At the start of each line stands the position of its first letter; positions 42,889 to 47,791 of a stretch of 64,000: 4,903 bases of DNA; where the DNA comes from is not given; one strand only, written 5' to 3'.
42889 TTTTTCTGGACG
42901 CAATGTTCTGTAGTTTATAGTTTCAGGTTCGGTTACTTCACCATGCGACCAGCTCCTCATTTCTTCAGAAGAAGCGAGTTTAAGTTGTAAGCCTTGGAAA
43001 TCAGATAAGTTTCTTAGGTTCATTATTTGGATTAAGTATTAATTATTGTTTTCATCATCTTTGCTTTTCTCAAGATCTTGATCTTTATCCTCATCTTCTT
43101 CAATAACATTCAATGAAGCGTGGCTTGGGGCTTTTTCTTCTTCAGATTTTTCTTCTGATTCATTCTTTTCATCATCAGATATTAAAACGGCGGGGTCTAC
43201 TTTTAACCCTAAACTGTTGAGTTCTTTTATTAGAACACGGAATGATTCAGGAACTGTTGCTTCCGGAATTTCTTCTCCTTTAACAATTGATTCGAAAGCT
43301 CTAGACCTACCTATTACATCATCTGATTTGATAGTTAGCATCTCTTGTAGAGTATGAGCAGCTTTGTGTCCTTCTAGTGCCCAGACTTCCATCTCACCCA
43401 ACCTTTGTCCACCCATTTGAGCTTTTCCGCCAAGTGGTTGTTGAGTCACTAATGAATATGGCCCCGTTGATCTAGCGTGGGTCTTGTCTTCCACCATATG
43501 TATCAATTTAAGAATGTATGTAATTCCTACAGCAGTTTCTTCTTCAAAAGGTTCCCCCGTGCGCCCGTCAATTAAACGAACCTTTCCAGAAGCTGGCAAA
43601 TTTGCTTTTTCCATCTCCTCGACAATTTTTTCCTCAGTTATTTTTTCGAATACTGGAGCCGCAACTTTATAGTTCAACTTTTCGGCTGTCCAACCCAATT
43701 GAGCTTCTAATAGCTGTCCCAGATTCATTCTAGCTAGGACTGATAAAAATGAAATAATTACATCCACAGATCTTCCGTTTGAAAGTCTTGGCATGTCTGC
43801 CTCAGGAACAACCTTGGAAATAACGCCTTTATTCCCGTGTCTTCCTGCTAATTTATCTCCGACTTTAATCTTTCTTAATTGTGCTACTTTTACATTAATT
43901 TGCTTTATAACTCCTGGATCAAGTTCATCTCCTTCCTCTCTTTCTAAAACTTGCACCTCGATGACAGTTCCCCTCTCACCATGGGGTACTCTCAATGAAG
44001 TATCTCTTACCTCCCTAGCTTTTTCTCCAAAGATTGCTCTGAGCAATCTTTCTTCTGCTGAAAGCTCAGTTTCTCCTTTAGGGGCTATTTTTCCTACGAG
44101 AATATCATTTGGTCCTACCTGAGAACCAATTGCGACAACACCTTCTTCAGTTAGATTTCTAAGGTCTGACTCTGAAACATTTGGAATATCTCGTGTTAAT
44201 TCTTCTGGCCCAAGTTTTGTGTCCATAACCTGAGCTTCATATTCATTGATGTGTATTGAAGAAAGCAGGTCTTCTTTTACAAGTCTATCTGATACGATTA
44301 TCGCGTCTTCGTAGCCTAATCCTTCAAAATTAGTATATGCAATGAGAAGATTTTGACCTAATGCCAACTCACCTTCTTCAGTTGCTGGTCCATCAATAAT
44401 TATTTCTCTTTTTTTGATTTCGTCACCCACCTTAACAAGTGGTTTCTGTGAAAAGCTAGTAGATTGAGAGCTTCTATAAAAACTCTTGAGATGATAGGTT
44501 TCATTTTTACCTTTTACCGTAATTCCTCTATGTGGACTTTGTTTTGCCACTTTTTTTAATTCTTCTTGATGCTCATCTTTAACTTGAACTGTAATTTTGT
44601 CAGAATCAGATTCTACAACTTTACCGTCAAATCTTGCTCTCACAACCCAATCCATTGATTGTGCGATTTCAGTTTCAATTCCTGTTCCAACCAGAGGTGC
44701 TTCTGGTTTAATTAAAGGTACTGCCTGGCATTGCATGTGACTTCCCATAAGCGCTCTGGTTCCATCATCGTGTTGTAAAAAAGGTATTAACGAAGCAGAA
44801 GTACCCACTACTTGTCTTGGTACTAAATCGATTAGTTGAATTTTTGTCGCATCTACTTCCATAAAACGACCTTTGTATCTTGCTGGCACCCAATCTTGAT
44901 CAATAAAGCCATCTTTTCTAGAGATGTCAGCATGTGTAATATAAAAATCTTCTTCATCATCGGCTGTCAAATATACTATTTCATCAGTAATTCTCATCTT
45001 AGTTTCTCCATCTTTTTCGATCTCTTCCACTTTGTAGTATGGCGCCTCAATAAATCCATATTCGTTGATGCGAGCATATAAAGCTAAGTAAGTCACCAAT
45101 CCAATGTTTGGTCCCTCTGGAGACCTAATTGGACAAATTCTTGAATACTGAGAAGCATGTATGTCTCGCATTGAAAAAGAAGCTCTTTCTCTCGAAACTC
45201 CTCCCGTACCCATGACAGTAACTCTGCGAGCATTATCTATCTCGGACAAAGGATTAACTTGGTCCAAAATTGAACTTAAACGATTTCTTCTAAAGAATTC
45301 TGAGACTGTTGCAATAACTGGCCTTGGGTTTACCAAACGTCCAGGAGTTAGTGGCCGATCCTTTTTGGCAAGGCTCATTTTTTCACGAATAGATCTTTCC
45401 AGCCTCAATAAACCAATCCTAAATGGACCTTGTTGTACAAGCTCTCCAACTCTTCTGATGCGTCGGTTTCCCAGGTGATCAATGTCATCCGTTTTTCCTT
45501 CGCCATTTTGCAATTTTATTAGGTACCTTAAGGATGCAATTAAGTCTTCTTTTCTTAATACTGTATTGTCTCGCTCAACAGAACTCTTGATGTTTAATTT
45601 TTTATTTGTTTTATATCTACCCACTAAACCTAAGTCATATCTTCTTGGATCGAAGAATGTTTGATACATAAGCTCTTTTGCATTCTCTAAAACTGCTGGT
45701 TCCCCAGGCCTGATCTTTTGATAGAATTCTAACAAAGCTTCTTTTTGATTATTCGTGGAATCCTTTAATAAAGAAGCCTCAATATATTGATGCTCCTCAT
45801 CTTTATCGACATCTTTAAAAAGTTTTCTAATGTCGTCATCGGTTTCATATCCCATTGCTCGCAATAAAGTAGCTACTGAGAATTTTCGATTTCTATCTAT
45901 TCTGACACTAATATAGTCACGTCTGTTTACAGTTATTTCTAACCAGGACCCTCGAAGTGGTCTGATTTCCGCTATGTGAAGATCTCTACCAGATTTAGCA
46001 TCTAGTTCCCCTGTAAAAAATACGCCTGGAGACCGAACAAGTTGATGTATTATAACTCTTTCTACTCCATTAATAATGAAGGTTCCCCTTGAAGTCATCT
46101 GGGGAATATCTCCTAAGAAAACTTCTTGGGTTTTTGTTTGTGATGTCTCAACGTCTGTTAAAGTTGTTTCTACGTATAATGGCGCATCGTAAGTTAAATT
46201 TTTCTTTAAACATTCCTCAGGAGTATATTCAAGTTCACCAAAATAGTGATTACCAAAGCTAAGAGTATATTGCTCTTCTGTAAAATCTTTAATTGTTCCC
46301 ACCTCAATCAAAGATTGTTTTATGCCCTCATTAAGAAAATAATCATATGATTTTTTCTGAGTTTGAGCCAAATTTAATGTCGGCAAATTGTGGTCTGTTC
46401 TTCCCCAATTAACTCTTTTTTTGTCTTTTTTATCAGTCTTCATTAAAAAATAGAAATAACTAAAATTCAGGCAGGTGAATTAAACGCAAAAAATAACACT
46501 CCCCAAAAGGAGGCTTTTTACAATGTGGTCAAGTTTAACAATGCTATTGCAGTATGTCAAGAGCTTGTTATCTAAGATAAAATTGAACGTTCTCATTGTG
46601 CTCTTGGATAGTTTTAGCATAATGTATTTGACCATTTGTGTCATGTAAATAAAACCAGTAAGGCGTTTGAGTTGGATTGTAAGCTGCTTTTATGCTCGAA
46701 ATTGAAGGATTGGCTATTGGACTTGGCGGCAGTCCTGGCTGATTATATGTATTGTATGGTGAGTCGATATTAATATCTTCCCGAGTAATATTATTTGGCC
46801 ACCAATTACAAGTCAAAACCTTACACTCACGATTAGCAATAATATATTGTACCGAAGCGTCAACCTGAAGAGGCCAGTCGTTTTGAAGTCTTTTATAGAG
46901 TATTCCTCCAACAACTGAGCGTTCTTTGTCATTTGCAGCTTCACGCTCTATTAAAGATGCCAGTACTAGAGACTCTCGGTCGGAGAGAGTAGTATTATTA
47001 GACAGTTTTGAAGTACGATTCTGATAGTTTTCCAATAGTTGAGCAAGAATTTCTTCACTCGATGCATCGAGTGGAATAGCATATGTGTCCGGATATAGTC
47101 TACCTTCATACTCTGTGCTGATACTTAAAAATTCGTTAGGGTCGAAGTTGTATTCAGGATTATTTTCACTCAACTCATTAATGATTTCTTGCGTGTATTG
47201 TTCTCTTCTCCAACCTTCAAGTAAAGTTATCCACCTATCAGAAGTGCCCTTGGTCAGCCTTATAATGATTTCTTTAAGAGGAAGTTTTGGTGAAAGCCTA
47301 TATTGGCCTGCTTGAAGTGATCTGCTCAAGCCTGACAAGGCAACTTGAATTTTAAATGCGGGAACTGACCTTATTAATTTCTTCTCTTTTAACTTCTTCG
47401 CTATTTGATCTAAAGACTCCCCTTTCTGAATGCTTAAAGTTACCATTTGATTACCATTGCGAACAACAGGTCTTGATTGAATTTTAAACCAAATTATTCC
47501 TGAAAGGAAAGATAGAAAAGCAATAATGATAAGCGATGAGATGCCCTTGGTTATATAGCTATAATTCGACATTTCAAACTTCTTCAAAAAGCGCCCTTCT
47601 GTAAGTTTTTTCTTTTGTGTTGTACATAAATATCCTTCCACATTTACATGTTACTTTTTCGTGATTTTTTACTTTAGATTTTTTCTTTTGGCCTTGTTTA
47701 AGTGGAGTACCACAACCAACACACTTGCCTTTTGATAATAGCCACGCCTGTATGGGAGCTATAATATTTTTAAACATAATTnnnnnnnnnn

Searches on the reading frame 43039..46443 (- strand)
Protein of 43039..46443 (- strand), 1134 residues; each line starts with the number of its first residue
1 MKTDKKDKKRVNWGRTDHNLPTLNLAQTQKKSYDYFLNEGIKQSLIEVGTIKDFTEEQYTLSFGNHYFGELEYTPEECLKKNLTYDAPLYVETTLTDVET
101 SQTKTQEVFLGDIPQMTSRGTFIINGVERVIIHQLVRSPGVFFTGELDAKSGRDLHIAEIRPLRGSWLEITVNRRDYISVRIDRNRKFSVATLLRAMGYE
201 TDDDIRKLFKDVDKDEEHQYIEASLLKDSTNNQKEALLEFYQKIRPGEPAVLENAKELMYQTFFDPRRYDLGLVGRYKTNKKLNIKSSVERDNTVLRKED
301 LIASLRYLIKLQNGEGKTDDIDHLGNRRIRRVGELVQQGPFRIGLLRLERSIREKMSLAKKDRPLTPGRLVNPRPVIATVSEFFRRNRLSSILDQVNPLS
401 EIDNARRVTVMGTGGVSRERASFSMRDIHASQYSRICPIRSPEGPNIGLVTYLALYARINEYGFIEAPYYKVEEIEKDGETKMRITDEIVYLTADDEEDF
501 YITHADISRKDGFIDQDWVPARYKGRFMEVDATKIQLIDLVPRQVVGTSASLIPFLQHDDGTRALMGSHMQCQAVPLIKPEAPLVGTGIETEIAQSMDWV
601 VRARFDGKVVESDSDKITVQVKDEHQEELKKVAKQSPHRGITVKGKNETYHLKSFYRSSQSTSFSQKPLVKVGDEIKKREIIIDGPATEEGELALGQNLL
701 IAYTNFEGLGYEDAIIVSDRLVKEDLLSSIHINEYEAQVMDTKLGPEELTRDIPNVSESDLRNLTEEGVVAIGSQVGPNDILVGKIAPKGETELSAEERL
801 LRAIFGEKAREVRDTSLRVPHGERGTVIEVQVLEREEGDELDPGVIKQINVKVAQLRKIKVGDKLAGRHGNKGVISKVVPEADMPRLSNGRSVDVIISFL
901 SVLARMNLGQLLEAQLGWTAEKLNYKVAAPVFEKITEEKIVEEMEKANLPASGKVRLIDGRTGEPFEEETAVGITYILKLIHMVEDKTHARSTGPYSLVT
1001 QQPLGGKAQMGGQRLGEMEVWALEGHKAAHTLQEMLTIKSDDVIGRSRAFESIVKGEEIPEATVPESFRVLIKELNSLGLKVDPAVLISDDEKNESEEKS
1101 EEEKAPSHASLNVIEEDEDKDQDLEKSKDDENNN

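Call 42: find_homologous_proteins(query=window:43039-46443:-, max_evalue=1e-50)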
Query window:43039-46443:- (1134 aa): 8000 proteins with E <= 1e-50 among 8000 candidates; the best 120 are listed.
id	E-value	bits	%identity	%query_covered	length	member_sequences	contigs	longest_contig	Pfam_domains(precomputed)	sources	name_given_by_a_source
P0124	0.0e+0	2519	100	100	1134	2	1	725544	PF04565.22,PF04561.20,PF04560.26,PF10385.15,PF04563.21,PF00562.34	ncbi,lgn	-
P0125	0.0e+0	2398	96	98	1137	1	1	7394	PF04565.22,PF04561.20,PF04560.26,PF10385.15,PF04563.21,PF00562.34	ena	-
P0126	0.0e+0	2389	93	100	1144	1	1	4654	PF04565.22,PF04561.20,PF04560.26,PF10385.15,PF04563.21,PF00562.34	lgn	-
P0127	0.0e+0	2136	83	100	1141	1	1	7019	PF04565.22,PF04561.20,PF04560.26,PF10385.15,PF04563.21,PF00562.34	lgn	-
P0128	0.0e+0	1860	72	99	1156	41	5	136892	PF04565.22,PF04561.20,PF04560.26,PF10385.15,PF04563.21,PF00562.34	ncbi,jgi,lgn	-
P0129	0.0e+0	1852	71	99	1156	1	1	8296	PF04565.22,PF04561.20,PF04560.26,PF10385.15,PF04563.21,PF00562.34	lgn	-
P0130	0.0e+0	1834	73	96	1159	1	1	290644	PF04565.22,PF04561.20,PF04560.26,PF10385.15,PF04563.21,PF00562.34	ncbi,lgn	-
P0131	0.0e+0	1813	73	95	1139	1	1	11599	PF04565.22,PF04561.20,PF04560.26,PF10385.15,PF04563.21,PF00562.34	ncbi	-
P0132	0.0e+0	1793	72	95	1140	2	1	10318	PF04565.22,PF04561.20,PF04560.26,PF10385.15,PF04563.21,PF00562.34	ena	-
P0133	0.0e+0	1764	70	96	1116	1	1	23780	PF04565.22,PF04561.20,PF04560.26,PF10385.15,PF04563.21,PF00562.34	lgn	-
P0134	0.0e+0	1740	67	100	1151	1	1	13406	PF04565.22,PF04561.20,PF04560.26,PF10385.15,PF04563.21,PF00562.34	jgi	jgi:DNA-directed RNA polymerase subunit beta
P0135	0.0e+0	1728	68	98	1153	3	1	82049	PF04565.22,PF04561.20,PF04560.26,PF10385.15,PF04563.21,PF00562.34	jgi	jgi:DNA-directed RNA polymerase subunit beta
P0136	0.0e+0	1676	67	99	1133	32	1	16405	PF04565.22,PF04561.20,PF04560.26,PF10385.15,PF04563.21,PF00562.34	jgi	-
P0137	0.0e+0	1674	69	95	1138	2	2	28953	PF04565.22,PF04561.20,PF04560.26,PF10385.15,PF04563.21,PF00562.34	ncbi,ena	ncbi:MAG: DNA-directed RNA polymerase subunit beta [Patescibacteria group bacterium]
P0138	0.0e+0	1671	69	94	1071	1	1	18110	PF04565.22,PF04561.20,PF04560.26,PF10385.15,PF04563.21,PF00562.34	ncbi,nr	ncbi:DNA-directed RNA polymerase subunit beta, partial [Candidatus Collierbacteria bacterium]|nr:DNA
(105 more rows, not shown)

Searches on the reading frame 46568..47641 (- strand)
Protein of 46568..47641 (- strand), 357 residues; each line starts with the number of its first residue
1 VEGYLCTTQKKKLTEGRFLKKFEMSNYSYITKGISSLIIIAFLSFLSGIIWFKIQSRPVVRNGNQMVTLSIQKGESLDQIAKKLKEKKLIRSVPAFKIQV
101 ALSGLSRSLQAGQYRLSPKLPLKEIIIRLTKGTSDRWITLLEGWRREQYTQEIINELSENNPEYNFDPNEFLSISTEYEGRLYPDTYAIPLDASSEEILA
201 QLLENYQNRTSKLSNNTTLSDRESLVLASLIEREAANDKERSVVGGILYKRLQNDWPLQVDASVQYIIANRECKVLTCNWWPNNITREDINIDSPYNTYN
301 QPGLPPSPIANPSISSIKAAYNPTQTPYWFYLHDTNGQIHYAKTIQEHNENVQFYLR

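Call 39: search_protein_families(library=pfam, proteins=[window:46568-47641:-], max_evalue=0.001)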
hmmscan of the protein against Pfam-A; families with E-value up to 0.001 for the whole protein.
window:46568-47641:- (357 aa): 1 family
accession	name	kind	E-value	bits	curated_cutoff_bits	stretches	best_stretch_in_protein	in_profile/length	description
PF02618.21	YceG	-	1.5e-72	244.8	32.4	1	70-353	2-274/275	YceG-like family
